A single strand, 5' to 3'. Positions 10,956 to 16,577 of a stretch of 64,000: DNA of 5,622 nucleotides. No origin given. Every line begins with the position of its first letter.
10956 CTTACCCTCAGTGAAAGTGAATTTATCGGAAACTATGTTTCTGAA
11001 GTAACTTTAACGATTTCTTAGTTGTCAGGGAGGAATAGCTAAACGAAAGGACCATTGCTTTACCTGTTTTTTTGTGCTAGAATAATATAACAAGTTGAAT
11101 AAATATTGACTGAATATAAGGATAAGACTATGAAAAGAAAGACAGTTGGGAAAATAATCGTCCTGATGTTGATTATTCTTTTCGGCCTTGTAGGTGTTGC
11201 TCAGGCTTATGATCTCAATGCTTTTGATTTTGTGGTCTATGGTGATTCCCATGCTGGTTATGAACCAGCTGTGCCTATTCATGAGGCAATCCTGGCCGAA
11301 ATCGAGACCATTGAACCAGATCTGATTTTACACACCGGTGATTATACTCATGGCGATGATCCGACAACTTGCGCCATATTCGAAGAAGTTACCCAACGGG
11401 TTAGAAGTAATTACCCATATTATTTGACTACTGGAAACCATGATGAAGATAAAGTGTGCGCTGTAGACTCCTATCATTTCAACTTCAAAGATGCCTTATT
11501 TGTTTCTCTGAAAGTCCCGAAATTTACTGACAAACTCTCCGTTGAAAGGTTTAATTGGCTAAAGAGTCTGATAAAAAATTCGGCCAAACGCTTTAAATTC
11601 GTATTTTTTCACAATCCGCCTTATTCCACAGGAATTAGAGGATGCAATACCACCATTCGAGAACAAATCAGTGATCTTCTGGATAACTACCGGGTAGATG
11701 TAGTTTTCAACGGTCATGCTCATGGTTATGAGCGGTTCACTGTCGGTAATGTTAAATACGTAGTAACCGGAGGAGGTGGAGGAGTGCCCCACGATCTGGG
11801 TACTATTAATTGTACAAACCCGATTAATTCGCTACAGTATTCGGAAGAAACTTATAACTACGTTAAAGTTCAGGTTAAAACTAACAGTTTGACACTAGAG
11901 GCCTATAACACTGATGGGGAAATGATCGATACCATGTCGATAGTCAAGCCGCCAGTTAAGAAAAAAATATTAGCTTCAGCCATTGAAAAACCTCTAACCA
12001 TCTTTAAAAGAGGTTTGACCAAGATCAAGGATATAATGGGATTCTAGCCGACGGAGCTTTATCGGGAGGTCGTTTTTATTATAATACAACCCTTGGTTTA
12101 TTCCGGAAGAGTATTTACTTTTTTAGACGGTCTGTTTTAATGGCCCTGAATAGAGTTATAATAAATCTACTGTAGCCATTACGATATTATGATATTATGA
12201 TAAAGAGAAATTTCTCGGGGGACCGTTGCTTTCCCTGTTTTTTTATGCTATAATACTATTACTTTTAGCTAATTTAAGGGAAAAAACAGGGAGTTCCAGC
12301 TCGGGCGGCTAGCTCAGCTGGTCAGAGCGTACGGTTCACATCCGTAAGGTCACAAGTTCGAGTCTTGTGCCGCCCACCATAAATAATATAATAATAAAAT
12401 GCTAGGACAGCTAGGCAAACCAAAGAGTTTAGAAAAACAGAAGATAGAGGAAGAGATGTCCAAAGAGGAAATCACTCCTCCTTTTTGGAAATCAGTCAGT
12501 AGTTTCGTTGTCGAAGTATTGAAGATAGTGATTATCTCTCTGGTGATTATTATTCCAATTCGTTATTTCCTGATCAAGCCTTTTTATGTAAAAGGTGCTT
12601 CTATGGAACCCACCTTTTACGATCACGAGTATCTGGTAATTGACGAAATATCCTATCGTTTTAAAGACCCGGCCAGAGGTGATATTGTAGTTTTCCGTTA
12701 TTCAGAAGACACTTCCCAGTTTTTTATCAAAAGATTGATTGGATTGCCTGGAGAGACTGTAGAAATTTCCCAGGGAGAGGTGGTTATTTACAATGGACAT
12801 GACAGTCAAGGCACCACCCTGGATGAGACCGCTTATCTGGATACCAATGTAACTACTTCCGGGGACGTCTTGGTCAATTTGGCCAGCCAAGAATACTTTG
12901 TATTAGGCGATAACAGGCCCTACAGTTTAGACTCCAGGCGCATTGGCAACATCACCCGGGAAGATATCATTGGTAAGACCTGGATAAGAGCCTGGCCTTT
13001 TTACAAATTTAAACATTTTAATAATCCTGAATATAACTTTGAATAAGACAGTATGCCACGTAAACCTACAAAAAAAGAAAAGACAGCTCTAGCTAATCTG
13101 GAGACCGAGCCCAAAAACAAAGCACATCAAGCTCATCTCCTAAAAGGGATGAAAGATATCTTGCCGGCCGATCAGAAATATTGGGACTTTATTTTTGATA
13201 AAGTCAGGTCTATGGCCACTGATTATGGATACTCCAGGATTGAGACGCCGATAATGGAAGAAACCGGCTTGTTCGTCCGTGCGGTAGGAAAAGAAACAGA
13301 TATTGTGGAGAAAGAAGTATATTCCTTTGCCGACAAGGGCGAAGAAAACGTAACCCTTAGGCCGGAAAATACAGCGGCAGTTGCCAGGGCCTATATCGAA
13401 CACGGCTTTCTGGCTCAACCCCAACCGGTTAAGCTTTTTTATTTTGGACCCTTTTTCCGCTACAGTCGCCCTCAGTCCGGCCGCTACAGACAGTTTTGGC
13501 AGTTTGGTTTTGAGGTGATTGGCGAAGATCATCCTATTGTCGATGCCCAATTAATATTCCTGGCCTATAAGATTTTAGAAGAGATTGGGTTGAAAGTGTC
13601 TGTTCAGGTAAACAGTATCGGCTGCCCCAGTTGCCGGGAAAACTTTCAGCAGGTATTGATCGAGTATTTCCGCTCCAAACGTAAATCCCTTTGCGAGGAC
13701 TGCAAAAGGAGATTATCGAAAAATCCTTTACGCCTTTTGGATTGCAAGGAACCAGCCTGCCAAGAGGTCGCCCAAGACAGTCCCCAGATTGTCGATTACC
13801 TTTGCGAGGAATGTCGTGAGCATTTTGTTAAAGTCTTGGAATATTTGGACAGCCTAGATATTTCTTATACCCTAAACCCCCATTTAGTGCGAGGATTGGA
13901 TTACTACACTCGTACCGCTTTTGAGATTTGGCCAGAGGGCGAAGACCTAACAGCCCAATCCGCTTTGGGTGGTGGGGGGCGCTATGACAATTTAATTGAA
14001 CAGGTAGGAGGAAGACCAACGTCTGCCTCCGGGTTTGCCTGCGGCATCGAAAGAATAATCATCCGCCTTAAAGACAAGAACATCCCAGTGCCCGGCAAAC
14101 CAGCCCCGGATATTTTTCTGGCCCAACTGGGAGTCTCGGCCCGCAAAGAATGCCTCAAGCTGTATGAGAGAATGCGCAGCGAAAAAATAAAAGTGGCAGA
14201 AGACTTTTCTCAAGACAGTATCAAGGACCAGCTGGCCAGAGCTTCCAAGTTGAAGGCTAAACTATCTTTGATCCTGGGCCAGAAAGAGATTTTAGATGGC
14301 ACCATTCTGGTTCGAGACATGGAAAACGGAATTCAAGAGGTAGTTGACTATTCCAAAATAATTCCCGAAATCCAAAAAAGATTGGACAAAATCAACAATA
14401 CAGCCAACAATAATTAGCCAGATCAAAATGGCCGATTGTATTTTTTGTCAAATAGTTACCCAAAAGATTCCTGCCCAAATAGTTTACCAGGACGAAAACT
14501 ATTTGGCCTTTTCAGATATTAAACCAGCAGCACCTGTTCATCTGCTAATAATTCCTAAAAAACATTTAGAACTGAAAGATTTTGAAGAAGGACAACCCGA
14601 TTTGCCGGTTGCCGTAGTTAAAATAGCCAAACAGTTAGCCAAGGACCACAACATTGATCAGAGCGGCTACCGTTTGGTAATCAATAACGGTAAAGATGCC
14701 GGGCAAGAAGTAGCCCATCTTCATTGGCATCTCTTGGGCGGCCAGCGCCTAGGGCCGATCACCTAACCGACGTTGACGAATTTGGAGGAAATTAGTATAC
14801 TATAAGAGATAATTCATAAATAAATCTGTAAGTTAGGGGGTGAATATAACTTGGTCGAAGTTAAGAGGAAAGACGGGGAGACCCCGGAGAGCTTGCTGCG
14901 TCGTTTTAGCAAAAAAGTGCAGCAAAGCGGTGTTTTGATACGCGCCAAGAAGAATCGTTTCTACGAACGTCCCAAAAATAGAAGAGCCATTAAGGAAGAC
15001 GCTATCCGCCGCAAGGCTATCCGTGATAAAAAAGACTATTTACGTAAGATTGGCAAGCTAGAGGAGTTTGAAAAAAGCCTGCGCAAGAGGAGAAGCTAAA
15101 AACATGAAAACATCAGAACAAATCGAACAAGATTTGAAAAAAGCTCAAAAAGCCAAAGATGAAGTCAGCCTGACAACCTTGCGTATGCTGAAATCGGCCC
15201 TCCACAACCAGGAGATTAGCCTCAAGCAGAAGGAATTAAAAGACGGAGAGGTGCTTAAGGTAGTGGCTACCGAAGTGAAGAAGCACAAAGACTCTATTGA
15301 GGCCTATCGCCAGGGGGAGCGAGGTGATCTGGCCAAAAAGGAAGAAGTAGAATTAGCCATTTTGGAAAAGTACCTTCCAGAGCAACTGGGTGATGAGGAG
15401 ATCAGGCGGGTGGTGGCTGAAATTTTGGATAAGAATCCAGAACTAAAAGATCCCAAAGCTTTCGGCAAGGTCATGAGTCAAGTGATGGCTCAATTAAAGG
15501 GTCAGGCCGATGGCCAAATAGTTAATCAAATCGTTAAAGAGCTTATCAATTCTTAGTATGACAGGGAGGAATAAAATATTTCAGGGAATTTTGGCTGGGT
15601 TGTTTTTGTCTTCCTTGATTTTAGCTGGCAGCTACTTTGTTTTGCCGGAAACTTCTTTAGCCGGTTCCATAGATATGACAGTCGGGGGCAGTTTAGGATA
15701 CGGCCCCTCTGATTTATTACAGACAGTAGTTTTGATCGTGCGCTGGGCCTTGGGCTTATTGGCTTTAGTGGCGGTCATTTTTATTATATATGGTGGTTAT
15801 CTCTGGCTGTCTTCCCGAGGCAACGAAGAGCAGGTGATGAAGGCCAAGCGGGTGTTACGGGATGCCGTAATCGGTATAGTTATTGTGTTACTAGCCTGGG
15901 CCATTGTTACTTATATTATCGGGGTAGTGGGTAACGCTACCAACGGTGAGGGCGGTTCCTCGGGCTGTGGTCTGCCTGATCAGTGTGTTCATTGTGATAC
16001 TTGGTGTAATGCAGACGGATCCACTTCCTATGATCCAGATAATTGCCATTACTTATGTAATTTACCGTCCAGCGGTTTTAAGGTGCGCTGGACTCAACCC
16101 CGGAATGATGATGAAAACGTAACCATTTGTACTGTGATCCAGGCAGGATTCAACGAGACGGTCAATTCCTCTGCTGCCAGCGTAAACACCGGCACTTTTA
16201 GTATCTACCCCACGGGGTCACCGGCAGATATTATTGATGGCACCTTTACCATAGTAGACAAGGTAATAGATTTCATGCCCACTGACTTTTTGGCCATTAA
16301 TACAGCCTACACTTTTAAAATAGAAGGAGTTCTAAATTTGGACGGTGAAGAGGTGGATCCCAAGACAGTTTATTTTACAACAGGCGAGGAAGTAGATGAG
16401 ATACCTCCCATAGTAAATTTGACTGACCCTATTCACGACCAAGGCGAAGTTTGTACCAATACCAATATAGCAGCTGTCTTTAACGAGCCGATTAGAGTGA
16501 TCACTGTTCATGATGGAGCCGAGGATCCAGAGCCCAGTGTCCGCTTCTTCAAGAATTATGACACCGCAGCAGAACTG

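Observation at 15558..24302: Surface-apparatus locus: a 2090-aa VirB2/TrbC-like pilin-fused adhesin followed by two membrane-anchored calcium-repeat proteins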

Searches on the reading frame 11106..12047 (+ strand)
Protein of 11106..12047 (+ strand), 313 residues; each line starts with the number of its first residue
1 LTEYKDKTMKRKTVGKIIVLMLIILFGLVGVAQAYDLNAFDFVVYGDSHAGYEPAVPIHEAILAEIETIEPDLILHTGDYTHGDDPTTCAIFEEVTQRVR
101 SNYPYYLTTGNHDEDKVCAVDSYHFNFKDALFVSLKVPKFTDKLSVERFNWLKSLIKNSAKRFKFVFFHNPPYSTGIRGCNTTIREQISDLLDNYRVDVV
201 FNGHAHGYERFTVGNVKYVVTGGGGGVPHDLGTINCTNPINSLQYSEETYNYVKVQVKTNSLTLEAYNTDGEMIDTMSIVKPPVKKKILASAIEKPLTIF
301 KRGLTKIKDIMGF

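Call 7: search_protein_families(library=pfam, proteins=[window:11106-12047:+], max_evalue=0.001)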
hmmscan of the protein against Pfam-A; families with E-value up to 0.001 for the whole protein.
window:11106-12047:+ (313 aa): 2 families
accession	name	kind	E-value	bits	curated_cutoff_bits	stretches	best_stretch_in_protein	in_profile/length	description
PF00149.33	Metallophos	-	2.6e-18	67.6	21.5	1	42-208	3-191/191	Calcineurin-like phosphoesterase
PF12850.12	Metallophos_2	-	7.5e-10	39.5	27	1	43-226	4-137/154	Calcineurin-like phosphoesterase superfamily domain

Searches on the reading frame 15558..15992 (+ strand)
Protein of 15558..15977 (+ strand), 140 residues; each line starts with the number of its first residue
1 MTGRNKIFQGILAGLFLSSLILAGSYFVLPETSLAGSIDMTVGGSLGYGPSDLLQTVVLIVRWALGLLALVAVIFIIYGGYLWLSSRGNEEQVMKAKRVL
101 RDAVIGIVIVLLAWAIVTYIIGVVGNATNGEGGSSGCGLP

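Call 16: find_homologous_proteins(query=window:15558-15977:+, max_evalue=0.001)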
Query window:15558-15977:+ (140 aa): 7 proteins with E <= 0.001 among 312 candidates.
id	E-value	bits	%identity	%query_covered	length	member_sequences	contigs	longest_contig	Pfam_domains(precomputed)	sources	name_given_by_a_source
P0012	6.7e-23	99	53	71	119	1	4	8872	PF18895.6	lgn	-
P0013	1.3e-20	92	46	76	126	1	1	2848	PF18895.6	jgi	jgi:hypothetical protein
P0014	3.4e-15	74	43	60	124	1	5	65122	PF18895.6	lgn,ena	-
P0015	1.4e-13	69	43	59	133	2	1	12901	PF18895.6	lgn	-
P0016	7.2e-8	51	40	49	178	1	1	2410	PF18895.6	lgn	-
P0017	5.8e-7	48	33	43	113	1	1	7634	PF18895.6,PF02322.21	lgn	-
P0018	6.1e-5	41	38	53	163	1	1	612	PF18895.6,PF04956.19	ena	-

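Call 22: search_protein_families(library=pfam, proteins=[window:15558-15977:+], max_evalue=10)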
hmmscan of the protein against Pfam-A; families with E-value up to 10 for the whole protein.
window:15558-15977:+ (140 aa): 12 families
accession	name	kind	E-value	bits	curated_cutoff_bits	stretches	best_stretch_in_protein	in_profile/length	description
PF18895.5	T4SS_pilin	-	3e-12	46.9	26.6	1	54-120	5-71/71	Type IV secretion system pilin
PF04956.18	TrbC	-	0.0022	18.6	27.9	1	25-120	20-98/98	TrbC/VIRB2 pilin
PF01554.23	MatE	-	0.0027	17.9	24.9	1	25-114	39-129/161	MatE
PF10320.15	7TM_GPCR_Srsx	-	0.0039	17.1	24.1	1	63-123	149-209/257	Serpentine type 7TM GPCR chemoreceptor Srsx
PF01004.24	Flavi_M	-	0.025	14.7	25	1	83-119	18-55/74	Flavivirus envelope glycoprotein M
PF06749.17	DUF1218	-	0.032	15.1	25.3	1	64-129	1-63/95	Protein of unknown function (DUF1218)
PF03631.20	Virul_fac_BrkB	-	0.042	13.9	33.7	2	6-78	109-180/259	Virulence factor BrkB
PF07331.16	TctB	-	0.057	14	29.1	1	13-123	3-91/137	Tripartite tricarboxylate transporter TctB family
PF03208.24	PRA1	-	0.57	10.2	30.1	1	57-123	48-111/143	PRA1 family protein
PF04290.18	DctQ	-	1.1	9.6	28.3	1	56-122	60-128/132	Tripartite ATP-independent periplasmic transporters, DctQ component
PF20088.4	DUF6480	-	1.9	8.8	25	1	92-123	46-77/78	Family of unknown function (DUF6480)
PF04746.17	DUF575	-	2.1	9.1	25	1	60-96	12-48/101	Protein of unknown function (DUF575)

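Call 48: search_solved_structures(query=A1, max_evalue=10, show_alignments=2)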
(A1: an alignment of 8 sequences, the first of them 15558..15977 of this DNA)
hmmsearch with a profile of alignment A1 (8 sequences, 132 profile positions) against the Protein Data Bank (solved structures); distinct sequences matched with E-value up to 10: 19.
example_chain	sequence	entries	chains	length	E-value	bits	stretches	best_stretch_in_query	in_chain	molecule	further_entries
4ccf_A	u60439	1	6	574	0.13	15.6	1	27-80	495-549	FUSION GLYCOPROTEIN F0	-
4faa_A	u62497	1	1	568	0.15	15.4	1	50-95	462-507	Cytochrome c oxidase subunit 1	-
4fa7_A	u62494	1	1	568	0.15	15.3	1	50-95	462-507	Cytochrome c oxidase subunit 1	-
4gp4_A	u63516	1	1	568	0.16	15.3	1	50-95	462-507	Cytochrome c oxidase subunit 1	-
3s8g_A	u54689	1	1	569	0.16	15.2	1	50-95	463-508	Cytochrome c oxidase subunit 1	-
1ehk_A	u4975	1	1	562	0.16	15.2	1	50-95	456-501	BA3-TYPE CYTOCHROME-C OXIDASE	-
4g7s_A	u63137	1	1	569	0.17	15.2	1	50-95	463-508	Cytochrome c oxidase subunit 1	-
4g7r_A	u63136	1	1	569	0.17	15.2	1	50-95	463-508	Cytochrome c oxidase subunit 1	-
4g72_A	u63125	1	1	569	0.17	15.2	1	50-95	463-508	Cytochrome c oxidase subunit 1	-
4g71_A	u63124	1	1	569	0.17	15.2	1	50-95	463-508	Cytochrome c oxidase subunit 1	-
4g7q_A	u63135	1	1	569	0.17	15.2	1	50-95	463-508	Cytochrome c oxidase subunit 1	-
4g70_A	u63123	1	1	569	0.17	15.2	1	50-95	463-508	Cytochrome c oxidase subunit 1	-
4n4y_A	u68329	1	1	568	0.17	15.2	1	50-95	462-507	Cytochrome c oxidase subunit 1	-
1xme_A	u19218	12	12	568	0.17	15.2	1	50-95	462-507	Cytochrome c oxidase polypeptide I | Cytochrome c oxidase subunit 1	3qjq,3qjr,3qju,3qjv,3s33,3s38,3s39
2qpd_A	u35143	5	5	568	0.17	15.2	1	50-95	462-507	Cytochrome c oxidase subunit 1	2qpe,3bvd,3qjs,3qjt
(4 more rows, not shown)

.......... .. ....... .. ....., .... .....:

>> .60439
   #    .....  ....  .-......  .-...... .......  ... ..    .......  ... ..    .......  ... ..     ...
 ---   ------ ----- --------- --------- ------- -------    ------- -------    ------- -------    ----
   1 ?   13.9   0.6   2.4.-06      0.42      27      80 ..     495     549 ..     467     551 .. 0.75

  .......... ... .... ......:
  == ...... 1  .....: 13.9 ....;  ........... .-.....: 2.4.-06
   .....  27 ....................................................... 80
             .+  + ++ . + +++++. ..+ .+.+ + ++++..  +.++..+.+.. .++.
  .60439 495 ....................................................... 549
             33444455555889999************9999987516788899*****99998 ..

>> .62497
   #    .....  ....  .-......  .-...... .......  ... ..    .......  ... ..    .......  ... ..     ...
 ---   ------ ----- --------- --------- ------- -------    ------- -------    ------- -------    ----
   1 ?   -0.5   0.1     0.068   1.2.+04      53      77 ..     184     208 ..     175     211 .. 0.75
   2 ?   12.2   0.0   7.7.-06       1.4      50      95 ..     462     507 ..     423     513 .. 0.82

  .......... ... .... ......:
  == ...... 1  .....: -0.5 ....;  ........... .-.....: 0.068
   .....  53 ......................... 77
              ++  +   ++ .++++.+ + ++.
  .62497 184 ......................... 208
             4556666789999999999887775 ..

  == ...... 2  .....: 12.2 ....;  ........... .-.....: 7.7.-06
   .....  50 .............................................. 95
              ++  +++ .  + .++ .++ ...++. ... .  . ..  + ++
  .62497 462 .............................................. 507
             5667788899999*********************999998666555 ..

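Call 65: find_encoding_contigs(protein=P0014, flank=10000, max_places=1)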
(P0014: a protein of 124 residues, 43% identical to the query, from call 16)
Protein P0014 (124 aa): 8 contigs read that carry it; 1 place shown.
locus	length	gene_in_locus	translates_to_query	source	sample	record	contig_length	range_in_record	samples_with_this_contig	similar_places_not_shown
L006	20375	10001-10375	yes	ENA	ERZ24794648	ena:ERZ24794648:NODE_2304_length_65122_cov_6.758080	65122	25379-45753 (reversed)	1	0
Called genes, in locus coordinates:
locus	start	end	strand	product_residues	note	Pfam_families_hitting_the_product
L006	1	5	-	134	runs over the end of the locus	PF18895:T4SS_pilin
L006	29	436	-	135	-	PF18895:T4SS_pilin (weak)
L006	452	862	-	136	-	PF18895:T4SS_pilin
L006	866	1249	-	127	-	PF18895:T4SS_pilin (weak)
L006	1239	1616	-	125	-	PF18895:T4SS_pilin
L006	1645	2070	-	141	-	PF18895:T4SS_pilin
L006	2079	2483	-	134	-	-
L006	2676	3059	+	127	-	PF18895:T4SS_pilin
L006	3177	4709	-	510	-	-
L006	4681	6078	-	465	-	PF26314:MptA_B_family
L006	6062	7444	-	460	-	PF26314:MptA_B_family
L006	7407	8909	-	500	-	-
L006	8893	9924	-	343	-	PF10432:bact-PGI_C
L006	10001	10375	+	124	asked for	PF18895:T4SS_pilin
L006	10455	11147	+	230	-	PF20772:TACO1_YebC_N, PF01709:Transcrip_reg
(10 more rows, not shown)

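Call 66: find_encoding_contigs(protein=P0012, flank=10000, max_places=1)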
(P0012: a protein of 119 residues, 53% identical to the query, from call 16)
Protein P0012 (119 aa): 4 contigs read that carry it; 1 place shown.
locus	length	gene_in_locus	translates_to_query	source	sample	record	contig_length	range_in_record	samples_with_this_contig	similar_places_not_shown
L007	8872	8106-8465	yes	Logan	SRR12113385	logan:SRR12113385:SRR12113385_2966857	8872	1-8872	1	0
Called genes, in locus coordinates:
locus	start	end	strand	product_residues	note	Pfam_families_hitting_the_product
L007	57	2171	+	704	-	PF00702:Hydrolase (weak), PF00391:PEP-utilizers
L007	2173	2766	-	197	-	-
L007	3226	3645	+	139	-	PF01326:PPDK_N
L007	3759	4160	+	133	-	PF01326:PPDK_N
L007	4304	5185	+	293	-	PF00483:NTP_transferase, PF12804:NTP_transf_3 (weak)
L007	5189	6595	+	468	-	PF01547:SBP_bac_1, PF13416:SBP_bac_8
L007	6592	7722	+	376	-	PF18895:T4SS_pilin, PF01471:PG_binding_1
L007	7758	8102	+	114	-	PF18895:T4SS_pilin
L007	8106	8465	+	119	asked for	PF18895:T4SS_pilin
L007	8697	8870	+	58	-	?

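Call 67: find_encoding_contigs(protein=P0015, flank=10000, max_places=1)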
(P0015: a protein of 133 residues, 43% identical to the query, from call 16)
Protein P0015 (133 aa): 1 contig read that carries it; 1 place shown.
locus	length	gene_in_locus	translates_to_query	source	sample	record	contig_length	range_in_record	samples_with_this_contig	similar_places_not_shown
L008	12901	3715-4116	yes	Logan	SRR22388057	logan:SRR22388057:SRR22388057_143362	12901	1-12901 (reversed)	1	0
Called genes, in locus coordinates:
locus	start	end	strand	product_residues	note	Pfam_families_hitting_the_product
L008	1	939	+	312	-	?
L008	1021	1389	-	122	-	PF18895:T4SS_pilin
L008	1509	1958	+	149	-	PF18895:T4SS_pilin (weak)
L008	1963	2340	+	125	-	PF18895:T4SS_pilin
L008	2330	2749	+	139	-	PF18895:T4SS_pilin (weak)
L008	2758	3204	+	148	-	-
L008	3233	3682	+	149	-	PF18895:T4SS_pilin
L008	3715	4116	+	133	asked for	PF18895:T4SS_pilin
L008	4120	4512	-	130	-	PF18895:T4SS_pilin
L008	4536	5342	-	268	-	PF18895:T4SS_pilin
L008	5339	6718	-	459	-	PF01547:SBP_bac_1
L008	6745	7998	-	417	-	PF01704:UDPGP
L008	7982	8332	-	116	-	-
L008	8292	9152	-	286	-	PF01149:Fapy_DNA_glyco, PF05833:NFACT_N (weak), PF06831:H2TH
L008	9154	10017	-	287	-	PF00923:TAL_FSA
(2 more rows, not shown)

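Call 76: predict_structure(alignment_id=A6)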
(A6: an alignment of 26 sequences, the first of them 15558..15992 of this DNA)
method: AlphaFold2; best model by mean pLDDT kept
length: 145 residues; sequences in the alignment: 26
mean_pLDDT: 75.9   pTM: 0.54
mean pLDDT of the five models: 75.9, 74.1, 73.2, 72.0, 71.0
residues with pLDDT >= 90: 31; 70-90: 66; 50-70: 37; < 50: 11
segments of 3 or more residues with pLDDT < 50: 40-46
pLDDT, mean of each block of 10 residues (from residue 1): 69 78 66 51 51 81 85 89 91 94 92 90 80 55 52
secondary structure, 60 per line:
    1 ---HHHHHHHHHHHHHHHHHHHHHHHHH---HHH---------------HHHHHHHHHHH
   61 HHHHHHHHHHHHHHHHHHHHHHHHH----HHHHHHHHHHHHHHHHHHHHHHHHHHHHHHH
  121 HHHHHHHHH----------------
elements in order: H4-28 H50-85 H90-129

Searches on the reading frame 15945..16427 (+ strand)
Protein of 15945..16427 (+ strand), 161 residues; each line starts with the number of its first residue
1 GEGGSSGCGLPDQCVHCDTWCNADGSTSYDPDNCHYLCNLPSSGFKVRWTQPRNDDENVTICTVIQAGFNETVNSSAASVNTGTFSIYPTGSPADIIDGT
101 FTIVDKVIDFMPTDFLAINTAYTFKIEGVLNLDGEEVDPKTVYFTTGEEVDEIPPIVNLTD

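Call 74: search_protein_families(library=pfam, proteins=[window:15945-16427:+], max_evalue=0.01)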
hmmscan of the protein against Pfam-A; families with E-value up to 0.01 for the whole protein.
window:15945-16427:+ (161 aa): 1 family
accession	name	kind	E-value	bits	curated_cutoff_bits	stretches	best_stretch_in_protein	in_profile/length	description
PF13205.12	Big_5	-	2.2e-08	35.2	23.6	1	45-146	5-105/105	Bacterial Ig-like domain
